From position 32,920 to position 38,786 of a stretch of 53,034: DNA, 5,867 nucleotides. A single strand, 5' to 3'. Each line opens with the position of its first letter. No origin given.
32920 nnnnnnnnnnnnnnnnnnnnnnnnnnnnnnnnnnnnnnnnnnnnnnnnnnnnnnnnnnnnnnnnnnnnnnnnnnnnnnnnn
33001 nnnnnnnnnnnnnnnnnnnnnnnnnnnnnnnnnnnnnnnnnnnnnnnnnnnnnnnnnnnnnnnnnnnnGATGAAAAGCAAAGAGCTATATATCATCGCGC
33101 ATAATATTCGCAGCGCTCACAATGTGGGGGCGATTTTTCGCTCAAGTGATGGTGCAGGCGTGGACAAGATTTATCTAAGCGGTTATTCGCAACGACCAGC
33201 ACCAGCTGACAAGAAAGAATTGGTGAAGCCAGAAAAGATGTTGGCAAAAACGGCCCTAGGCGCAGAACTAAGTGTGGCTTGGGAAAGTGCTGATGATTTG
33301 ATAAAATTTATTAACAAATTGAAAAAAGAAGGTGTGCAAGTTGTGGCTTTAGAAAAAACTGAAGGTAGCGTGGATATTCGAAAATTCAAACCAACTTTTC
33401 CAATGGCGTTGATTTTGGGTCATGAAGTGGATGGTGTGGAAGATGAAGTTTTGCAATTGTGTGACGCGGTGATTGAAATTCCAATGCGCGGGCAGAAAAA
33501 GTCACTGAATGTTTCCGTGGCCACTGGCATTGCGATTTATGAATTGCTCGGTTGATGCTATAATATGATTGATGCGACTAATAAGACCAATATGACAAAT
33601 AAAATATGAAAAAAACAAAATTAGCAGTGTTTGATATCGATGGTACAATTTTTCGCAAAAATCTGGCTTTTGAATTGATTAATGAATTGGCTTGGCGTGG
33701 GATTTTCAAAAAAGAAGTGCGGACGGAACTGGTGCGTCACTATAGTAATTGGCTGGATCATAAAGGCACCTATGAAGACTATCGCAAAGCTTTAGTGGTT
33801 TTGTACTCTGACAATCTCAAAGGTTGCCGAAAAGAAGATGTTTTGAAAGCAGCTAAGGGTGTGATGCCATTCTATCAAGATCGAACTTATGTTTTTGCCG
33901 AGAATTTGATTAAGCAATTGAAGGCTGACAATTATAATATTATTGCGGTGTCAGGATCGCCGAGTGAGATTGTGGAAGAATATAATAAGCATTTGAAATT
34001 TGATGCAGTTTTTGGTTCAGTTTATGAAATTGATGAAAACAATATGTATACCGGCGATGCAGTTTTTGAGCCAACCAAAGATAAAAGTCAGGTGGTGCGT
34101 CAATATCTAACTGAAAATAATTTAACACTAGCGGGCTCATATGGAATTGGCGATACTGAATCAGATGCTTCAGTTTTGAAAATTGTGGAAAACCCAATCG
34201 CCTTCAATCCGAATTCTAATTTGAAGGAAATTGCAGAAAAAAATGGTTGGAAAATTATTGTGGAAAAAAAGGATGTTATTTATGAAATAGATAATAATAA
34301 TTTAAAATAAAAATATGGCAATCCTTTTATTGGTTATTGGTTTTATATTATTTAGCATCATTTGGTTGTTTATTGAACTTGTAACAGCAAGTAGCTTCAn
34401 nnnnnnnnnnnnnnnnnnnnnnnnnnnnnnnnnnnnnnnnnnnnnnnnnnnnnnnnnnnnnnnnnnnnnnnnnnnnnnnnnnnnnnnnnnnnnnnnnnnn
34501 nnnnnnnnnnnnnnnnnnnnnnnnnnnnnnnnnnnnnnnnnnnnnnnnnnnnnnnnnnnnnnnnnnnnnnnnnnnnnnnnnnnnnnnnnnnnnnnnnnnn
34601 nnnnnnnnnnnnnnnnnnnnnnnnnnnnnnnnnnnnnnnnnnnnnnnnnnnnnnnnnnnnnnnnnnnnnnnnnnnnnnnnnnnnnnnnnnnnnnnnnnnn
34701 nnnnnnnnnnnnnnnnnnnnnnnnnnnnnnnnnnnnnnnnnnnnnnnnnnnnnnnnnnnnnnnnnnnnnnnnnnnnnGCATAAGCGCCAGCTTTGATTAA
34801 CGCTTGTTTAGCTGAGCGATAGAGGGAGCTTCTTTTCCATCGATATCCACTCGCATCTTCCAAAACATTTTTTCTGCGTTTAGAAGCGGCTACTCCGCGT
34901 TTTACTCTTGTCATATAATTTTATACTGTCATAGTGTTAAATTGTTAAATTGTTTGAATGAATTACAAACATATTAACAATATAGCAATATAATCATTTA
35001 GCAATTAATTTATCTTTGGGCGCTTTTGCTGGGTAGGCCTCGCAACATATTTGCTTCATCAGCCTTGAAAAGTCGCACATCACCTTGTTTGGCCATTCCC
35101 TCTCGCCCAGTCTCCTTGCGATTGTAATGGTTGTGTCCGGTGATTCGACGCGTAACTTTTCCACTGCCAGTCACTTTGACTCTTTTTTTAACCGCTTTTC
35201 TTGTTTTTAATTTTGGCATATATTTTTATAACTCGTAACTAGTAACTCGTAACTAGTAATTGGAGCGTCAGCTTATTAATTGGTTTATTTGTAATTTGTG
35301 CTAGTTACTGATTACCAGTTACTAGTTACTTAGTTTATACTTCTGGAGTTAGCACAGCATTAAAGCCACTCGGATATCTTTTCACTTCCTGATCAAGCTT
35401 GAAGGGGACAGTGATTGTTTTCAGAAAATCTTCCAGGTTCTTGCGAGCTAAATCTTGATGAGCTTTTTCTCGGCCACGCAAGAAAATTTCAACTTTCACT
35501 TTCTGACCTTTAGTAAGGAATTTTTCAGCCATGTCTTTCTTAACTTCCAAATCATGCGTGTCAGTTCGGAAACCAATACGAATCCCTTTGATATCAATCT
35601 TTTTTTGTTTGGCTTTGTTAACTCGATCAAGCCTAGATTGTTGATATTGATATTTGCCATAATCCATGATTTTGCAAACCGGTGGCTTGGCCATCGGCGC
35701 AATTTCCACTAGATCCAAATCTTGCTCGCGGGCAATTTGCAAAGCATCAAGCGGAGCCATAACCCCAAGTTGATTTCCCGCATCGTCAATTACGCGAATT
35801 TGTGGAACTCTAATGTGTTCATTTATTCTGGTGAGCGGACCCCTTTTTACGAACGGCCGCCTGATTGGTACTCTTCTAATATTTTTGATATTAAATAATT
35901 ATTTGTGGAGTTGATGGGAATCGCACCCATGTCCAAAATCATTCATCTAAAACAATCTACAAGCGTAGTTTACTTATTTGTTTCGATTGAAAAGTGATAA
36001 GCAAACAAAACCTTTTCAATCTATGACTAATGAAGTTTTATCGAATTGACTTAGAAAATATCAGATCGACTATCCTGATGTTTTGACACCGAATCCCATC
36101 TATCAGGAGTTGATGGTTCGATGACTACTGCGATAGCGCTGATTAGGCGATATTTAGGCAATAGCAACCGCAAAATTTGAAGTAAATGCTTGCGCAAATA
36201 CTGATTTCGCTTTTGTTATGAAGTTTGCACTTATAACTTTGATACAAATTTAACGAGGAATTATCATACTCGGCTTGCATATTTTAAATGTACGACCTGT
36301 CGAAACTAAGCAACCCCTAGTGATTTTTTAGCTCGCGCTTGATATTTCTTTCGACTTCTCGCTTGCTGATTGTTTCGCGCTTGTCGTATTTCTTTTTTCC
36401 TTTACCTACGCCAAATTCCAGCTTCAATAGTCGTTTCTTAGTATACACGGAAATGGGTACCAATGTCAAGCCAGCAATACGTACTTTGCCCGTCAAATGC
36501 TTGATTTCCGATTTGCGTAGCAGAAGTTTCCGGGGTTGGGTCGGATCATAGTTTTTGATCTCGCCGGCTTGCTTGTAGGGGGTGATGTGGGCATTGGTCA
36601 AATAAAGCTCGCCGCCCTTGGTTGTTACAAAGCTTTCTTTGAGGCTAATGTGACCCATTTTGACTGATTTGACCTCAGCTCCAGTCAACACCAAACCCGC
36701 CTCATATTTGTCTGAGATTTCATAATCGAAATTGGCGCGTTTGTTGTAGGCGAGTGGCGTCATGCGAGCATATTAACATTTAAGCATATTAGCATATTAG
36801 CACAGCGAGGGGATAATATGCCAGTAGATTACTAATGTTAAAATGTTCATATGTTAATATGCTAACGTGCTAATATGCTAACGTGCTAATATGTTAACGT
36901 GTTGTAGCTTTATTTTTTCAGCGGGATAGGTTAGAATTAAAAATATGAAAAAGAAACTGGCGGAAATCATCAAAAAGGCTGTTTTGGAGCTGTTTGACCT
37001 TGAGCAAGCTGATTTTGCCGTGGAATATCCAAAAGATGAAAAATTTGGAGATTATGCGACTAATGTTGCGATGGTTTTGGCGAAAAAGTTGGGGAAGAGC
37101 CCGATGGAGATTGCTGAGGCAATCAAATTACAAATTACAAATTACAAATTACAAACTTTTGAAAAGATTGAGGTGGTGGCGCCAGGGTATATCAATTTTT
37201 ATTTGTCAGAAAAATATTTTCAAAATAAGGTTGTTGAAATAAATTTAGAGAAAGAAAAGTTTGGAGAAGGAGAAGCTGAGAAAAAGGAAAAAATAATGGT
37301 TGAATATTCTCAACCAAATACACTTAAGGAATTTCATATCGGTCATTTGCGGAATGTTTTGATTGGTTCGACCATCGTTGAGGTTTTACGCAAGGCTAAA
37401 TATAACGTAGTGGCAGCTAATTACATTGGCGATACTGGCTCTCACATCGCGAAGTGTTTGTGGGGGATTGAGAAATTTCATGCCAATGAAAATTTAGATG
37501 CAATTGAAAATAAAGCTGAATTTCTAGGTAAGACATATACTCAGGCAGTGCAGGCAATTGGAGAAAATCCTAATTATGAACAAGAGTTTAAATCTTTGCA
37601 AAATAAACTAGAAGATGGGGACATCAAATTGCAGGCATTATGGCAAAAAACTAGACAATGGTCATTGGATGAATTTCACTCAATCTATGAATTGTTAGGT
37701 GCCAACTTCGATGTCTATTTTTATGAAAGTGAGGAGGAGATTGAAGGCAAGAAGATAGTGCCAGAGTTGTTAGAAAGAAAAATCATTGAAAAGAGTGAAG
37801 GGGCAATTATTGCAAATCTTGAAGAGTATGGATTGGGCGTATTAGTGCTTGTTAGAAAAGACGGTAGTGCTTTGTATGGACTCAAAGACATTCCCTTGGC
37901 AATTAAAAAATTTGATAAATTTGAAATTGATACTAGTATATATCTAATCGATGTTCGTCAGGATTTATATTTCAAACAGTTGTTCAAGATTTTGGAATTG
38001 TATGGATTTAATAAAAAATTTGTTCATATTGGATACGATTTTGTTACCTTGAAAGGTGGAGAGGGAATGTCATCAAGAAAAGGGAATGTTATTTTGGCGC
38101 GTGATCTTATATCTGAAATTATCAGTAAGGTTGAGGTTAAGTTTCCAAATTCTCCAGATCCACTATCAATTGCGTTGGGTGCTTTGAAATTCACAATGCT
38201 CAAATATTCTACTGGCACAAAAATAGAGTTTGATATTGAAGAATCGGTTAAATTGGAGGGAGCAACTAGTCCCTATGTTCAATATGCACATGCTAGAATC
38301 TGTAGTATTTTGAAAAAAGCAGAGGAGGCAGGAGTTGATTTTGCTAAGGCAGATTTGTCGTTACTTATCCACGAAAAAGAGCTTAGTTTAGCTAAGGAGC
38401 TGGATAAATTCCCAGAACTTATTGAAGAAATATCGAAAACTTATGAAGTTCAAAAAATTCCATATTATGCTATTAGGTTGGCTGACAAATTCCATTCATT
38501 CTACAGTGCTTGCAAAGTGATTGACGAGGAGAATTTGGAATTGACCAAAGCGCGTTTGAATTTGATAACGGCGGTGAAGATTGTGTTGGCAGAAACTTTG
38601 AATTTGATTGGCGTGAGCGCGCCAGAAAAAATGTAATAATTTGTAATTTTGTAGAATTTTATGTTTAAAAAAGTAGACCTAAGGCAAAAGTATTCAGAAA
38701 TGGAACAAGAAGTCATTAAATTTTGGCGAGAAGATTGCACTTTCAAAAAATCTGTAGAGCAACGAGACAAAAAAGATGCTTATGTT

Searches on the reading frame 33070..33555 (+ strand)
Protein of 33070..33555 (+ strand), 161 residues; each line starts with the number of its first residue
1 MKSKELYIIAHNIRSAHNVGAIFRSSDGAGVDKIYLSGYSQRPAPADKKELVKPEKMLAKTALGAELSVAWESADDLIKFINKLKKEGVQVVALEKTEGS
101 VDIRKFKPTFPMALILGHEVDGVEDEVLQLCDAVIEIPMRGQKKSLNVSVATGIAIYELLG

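Call 17: search_protein_families(library=pfam, proteins=[window:33070-33555:+])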
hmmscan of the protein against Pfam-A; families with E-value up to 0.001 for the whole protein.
window:33070-33555:+ (161 aa): 1 family
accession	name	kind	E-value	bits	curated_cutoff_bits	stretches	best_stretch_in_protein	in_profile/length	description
PF00588.24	SpoU_methylase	-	9.7e-34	116.9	29.7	1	6-157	2-142/142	SpoU rRNA Methylase family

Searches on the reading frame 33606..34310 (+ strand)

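Call 17: search_protein_families(library=pfam, proteins=[window:33606-34310:+])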
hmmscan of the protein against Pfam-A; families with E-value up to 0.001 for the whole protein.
window:33606-34310:+ (234 aa): 4 families
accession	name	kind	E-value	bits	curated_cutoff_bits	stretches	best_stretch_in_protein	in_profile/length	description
PF12710.13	HAD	-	1.1e-16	62.3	27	1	7-192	1-189/189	haloacid dehalogenase-like hydrolase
PF00702.32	Hydrolase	-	1.1e-07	32.9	26.4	1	5-192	2-188/191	haloacid dehalogenase-like hydrolase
PF08282.18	Hydrolase_3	-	3.1e-05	24.3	20.9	1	27-211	68-240/255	haloacid dehalogenase-like hydrolase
PF13419.12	HAD_2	-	0.00015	22.3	23.8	1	8-188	2-165/178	Haloacid dehalogenase-like hydrolase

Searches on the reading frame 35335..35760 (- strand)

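Call 16: search_protein_families(library=pfam, proteins=[window:35335-35760:-])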
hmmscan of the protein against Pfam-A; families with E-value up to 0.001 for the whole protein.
window:35335-35760:- (141 aa): 2 families
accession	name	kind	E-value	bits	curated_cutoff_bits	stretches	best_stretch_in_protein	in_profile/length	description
PF00707.27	IF3_C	-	2.2e-20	72.8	34.8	1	55-139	1-85/86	Translation initiation factor IF-3, C-terminal domain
PF05198.21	IF3_N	-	5.6e-19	68.5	26.9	1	5-43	27-65/70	Translation initiation factor IF-3, N-terminal domain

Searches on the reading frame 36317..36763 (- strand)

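Call 16: search_protein_families(library=pfam, proteins=[window:36317-36763:-])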
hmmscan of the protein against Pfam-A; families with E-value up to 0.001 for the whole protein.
window:36317-36763:- (148 aa): 1 family
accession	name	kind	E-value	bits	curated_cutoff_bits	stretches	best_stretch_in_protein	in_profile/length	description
PF01668.23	SmpB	-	4.4e-54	182.7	27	1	5-147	2-143/143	SmpB protein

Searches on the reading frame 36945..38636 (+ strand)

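Call 16: search_protein_families(library=pfam, proteins=[window:36945-38636:+])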
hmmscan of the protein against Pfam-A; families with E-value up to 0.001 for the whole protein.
window:36945-38636:+ (563 aa): 4 families
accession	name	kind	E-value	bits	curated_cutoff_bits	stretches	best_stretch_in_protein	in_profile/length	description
PF00750.26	tRNA-synt_1d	-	8.8e-45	153.6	23.3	1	98-398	4-304/349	tRNA synthetases class I (R), catalytic domain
PF05746.21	DALR_1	-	1.2e-36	125.8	22.3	1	445-563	1-117/117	DALR anticodon binding domain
PF03485.21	Arg_tRNA_synt_N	-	2.2e-25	89.5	21.5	1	4-87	2-85/85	Arginyl tRNA synthetase N terminal domain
PF01921.24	tRNA-synt_1f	-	8.4e-05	22.1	27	0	350-390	258-298/360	tRNA synthetases class I (K)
